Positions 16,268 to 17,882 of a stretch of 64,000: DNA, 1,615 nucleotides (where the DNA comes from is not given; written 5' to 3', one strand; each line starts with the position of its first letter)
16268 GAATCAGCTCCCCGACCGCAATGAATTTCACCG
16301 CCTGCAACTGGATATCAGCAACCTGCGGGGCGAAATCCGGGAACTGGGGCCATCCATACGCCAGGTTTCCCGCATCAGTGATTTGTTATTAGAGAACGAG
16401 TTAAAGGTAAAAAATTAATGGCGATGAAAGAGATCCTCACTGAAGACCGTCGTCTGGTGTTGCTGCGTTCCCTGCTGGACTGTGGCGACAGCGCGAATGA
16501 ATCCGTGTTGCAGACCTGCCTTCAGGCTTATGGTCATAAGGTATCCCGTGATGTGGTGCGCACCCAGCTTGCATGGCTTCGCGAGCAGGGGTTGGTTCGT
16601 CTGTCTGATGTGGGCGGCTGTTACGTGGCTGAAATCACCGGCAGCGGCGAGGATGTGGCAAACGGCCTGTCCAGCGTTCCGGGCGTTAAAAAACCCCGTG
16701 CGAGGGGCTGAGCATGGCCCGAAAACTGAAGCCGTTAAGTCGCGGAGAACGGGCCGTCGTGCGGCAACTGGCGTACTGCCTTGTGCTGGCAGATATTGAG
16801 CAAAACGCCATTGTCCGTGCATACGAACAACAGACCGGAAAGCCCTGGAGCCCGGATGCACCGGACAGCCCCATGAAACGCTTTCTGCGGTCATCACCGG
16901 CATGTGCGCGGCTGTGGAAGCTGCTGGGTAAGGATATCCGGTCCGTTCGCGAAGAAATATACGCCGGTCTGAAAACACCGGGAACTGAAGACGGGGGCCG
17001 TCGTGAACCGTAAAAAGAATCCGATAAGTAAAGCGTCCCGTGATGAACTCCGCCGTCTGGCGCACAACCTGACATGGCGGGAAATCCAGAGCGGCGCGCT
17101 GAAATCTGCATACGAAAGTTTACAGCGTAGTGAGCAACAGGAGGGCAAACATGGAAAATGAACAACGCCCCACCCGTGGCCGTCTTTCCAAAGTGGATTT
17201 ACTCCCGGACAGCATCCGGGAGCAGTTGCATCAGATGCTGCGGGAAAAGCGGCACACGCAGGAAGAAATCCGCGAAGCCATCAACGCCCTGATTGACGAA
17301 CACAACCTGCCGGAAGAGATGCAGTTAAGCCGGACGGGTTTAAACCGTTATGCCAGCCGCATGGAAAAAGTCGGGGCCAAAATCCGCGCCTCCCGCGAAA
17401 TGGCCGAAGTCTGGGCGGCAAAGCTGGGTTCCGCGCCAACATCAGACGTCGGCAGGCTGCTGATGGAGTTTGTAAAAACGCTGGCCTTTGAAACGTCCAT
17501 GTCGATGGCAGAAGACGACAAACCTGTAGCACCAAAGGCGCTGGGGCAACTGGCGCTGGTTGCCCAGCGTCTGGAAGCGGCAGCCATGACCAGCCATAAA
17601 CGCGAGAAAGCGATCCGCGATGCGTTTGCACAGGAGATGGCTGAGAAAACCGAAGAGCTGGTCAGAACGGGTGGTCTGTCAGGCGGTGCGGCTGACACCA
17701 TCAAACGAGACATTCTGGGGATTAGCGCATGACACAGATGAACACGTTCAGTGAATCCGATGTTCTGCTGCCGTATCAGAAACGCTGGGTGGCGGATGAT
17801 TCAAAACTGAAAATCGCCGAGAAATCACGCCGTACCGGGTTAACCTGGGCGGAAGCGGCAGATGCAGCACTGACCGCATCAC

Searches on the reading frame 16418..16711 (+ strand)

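Call 4: search_protein_families(library=pfam, proteins=[window:16418-16711:+], max_evalue=1)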
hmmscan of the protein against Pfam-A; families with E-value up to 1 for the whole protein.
window:16418-16711:+ (97 aa): 4 families
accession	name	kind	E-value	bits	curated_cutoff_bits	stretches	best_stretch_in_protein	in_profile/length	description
PF21715.3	CggR_N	-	0.019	15.1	30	1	43-86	30-69/71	CggR N-terminal DNA binding domain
PF01022.26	HTH_5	-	0.027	14.8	22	1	41-61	26-46/47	Bacterial regulatory protein, arsR family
PF25213.1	HVO_A0261_N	-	0.11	12.8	35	1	41-86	35-76/86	HVO_A0261 N-terminal domain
PF22665.2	DUF6293_C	-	0.3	12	27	1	43-81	60-98/101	DUF6293 C-terminal winged helix domain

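Call 25: search_protein_families(library=phrogs, proteins=[window:16418-16711:+], max_evalue=1)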
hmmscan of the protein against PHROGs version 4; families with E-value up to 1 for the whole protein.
window:16418-16711:+ (97 aa): 6 families
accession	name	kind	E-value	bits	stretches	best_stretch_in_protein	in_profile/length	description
phrog_436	-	unknown function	6.2e-38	129.9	1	1-96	9-106/125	-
phrog_3979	-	unknown function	0.0065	17.4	1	5-58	17-67/71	-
phrog_38247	-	unknown function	0.013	16.1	1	15-74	21-79/228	-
phrog_17376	-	DNA, RNA and nucleotide metabolism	0.14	11.2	1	2-91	209-295/891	replication protein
phrog_1123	-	unknown function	0.26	12.1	1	37-70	53-86/112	-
phrog_2440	-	transcription regulation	0.34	11.8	1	41-80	56-94/126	transcriptional regulator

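Call 26: search_protein_families(library=ncbifam, proteins=[window:16418-16711:+], max_evalue=1)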
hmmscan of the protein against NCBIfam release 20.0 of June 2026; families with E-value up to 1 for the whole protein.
window:16418-16711:+ (97 aa): 3 families
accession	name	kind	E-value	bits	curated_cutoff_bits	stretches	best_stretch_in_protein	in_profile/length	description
NF050184.1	VpaChn25_0724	subfamily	7.2e-36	122.2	65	1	9-94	1-87/88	VpaChn25_0724 family phage protein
TIGR03338.1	phnR_burk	equivalog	0.039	13.6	271.5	1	15-74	24-78/212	phosphonate utilization associated transcriptional regulator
NF006183.0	PRK08318.1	equivalog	0.13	10.9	335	1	33-75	283-325/422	NAD-dependent dihydropyrimidine dehydrogenase subunit PreA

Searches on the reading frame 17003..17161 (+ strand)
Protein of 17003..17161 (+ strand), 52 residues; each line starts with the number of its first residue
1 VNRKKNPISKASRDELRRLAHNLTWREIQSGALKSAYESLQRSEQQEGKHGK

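Call 4: search_protein_families(library=pfam, proteins=[window:17003-17161:+], max_evalue=1)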
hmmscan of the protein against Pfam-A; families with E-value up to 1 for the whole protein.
window:17003-17161:+ (52 aa): 0 families

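Call 16: find_homologous_proteins(query=window:17003-17158:+, max_evalue=0.01)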
Query seq(52 aa) (52 aa): 5 proteins with E <= 0.01 among 5 candidates.
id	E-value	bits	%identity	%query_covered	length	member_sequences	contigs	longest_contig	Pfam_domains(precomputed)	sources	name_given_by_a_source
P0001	3.0e-23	97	94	100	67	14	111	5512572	-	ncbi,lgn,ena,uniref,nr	ncbi:hypothetical protein PX977_002543 [Escherichia coli]|uniref:hypothetical protein n=1 Tax=Escher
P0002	2.0e-22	94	92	100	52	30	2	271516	-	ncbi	ncbi:hypothetical protein ACBN62_000329 [Escherichia coli]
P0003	1.5e-20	88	87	100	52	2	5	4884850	-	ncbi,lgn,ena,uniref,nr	ncbi:hypothetical protein NFK54_22640 [Escherichia marmotae]|uniref:hypothetical protein n=1 Tax=Esc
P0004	3.3e-13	66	97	65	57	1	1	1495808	-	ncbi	-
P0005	9.1e-7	46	96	48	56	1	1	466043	-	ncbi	-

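Call 20: find_encoding_contigs(protein=P0001, flank=2500, max_places=4)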
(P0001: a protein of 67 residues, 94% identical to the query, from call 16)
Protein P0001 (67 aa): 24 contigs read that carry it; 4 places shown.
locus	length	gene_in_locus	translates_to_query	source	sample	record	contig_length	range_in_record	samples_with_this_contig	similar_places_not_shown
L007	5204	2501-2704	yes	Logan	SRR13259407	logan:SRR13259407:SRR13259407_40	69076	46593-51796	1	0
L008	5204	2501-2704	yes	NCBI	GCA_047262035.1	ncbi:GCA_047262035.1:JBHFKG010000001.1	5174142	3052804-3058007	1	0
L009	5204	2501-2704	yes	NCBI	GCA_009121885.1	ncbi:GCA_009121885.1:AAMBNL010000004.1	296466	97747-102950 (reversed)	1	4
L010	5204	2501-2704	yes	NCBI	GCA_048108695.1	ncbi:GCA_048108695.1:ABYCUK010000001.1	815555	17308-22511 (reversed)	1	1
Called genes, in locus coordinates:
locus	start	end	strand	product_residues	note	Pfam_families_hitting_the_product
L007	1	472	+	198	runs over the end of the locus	PF05838:Glyco_hydro_108, PF09374:PG_binding_3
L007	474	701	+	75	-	PF26867:Phage_Mu_gp18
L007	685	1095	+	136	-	-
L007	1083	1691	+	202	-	-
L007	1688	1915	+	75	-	PF01258:zf-dskA_traR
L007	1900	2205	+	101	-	PF10805:DUF2730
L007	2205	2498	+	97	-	-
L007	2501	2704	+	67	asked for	-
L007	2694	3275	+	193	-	PF11985:Phage_Mu_Gp27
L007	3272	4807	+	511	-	PF03237:Terminase_6N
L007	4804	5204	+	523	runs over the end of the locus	PF06074:Portal_Mu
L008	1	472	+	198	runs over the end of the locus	PF05838:Glyco_hydro_108, PF09374:PG_binding_3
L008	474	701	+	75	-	PF26867:Phage_Mu_gp18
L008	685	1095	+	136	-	-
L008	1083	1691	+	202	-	-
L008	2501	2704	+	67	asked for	-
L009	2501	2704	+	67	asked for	-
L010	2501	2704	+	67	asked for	-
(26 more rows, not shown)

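Call 21: find_encoding_contigs(protein=P0003, flank=2500, max_places=4)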
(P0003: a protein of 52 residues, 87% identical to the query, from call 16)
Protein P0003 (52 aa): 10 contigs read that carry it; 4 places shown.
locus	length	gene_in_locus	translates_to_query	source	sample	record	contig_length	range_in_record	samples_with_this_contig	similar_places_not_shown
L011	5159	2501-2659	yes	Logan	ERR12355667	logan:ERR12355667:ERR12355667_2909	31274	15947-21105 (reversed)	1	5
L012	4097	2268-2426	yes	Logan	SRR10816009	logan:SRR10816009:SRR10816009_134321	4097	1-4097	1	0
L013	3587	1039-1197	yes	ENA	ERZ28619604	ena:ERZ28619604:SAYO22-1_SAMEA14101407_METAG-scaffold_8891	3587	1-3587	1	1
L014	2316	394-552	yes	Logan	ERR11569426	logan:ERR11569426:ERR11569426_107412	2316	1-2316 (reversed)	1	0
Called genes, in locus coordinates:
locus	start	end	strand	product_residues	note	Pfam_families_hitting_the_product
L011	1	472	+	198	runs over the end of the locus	PF05838:Glyco_hydro_108, PF09374:PG_binding_3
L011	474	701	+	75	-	PF26867:Phage_Mu_gp18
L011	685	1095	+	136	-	-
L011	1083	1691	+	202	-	-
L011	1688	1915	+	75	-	PF01258:zf-dskA_traR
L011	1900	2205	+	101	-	PF10805:DUF2730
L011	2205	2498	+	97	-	-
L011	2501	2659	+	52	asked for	-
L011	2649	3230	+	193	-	PF11985:Phage_Mu_Gp27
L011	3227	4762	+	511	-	PF03237:Terminase_6N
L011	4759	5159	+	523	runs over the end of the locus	PF06074:Portal_Mu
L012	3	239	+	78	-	?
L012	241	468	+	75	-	PF26867:Phage_Mu_gp18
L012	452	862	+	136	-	-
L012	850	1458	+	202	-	-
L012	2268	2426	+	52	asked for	-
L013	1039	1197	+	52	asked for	-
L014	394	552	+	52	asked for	-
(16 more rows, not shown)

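Call 25: search_protein_families(library=phrogs, proteins=[window:17003-17161:+, P0001], max_evalue=1)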
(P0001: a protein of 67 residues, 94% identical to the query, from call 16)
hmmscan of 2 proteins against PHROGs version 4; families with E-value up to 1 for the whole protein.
window:17003-17161:+ (52 aa): 2 families
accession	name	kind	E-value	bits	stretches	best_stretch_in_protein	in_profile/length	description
phrog_8988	-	unknown function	0.00071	20.5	1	1-39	1-39/92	-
phrog_14822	-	unknown function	0.036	15.2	1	2-23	56-77/77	-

P0001 (67 aa): 2 families
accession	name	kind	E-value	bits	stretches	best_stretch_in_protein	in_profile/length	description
phrog_8988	-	unknown function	2.5e-08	34.8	2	18-56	3-41/92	-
phrog_14822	-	unknown function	0.011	16.9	1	15-38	54-77/77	-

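Call 26: search_protein_families(library=ncbifam, proteins=[window:17003-17161:+, P0001], max_evalue=1)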
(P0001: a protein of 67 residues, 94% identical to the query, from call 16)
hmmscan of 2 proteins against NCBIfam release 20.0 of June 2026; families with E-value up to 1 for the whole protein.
window:17003-17161:+ (52 aa): 0 families

P0001 (67 aa): 0 families

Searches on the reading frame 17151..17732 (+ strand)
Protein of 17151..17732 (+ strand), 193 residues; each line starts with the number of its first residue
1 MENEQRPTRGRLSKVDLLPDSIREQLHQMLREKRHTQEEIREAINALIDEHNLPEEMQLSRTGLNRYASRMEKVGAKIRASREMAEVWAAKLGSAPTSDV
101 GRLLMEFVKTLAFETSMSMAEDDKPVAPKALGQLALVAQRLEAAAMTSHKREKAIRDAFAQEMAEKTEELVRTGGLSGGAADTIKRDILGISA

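Call 4: search_protein_families(library=pfam, proteins=[window:17151-17732:+], max_evalue=1)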
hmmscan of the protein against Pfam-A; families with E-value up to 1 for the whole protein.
window:17151-17732:+ (193 aa): 3 families
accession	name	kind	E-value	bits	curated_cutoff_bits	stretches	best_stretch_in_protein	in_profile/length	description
PF11985.13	Phage_Mu_Gp27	-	1.3e-54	185.6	28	1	15-191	1-172/173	Bacteriophage Mu, Gp27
PF07730.19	HisKA_3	-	0.047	14.7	24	1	16-47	32-63/68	Histidine kinase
PF08279.18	HTH_11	-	0.39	11.1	25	0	54-82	22-50/55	HTH domain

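Call 27: find_related_loci(query=window:17151-17729:+, collection=viral_contigs, flank=1500)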
Query window:17151-17729:+ (193 aa) in viral_contigs; peptide patterns used: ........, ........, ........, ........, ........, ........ (x = any residue, [..] = any of these).
31 stretches matched a pattern; 27 encode a relative of the query (tblastn E <= 1e-3); 26 distinct loci.
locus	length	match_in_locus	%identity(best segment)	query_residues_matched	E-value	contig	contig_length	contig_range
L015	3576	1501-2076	100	1-192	2e-127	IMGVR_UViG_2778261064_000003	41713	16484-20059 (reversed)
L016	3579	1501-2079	99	1-193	1e-127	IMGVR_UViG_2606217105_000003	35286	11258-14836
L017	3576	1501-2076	100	1-192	2e-127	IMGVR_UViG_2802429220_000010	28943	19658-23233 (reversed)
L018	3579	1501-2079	99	1-193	1e-126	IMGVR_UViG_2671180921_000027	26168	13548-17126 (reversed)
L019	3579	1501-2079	98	1-193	1e-126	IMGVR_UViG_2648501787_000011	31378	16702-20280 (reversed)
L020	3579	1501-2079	98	1-193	2e-126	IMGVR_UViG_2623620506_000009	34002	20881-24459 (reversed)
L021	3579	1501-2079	98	1-193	5e-126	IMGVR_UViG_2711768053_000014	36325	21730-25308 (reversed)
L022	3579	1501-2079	98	1-193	5e-126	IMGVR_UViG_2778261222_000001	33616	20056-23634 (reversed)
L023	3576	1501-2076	99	1-192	4e-126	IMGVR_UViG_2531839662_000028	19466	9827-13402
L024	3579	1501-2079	98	1-193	5e-126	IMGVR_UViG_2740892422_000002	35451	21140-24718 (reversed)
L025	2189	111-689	98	1-193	5e-130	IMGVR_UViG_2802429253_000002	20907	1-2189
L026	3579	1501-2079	98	1-193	1e-125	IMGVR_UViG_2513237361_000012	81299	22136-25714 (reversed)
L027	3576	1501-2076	98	1-192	2e-125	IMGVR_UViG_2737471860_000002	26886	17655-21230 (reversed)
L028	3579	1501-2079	98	1-193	1e-125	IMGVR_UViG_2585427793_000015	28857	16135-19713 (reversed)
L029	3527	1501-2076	98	1-192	2e-125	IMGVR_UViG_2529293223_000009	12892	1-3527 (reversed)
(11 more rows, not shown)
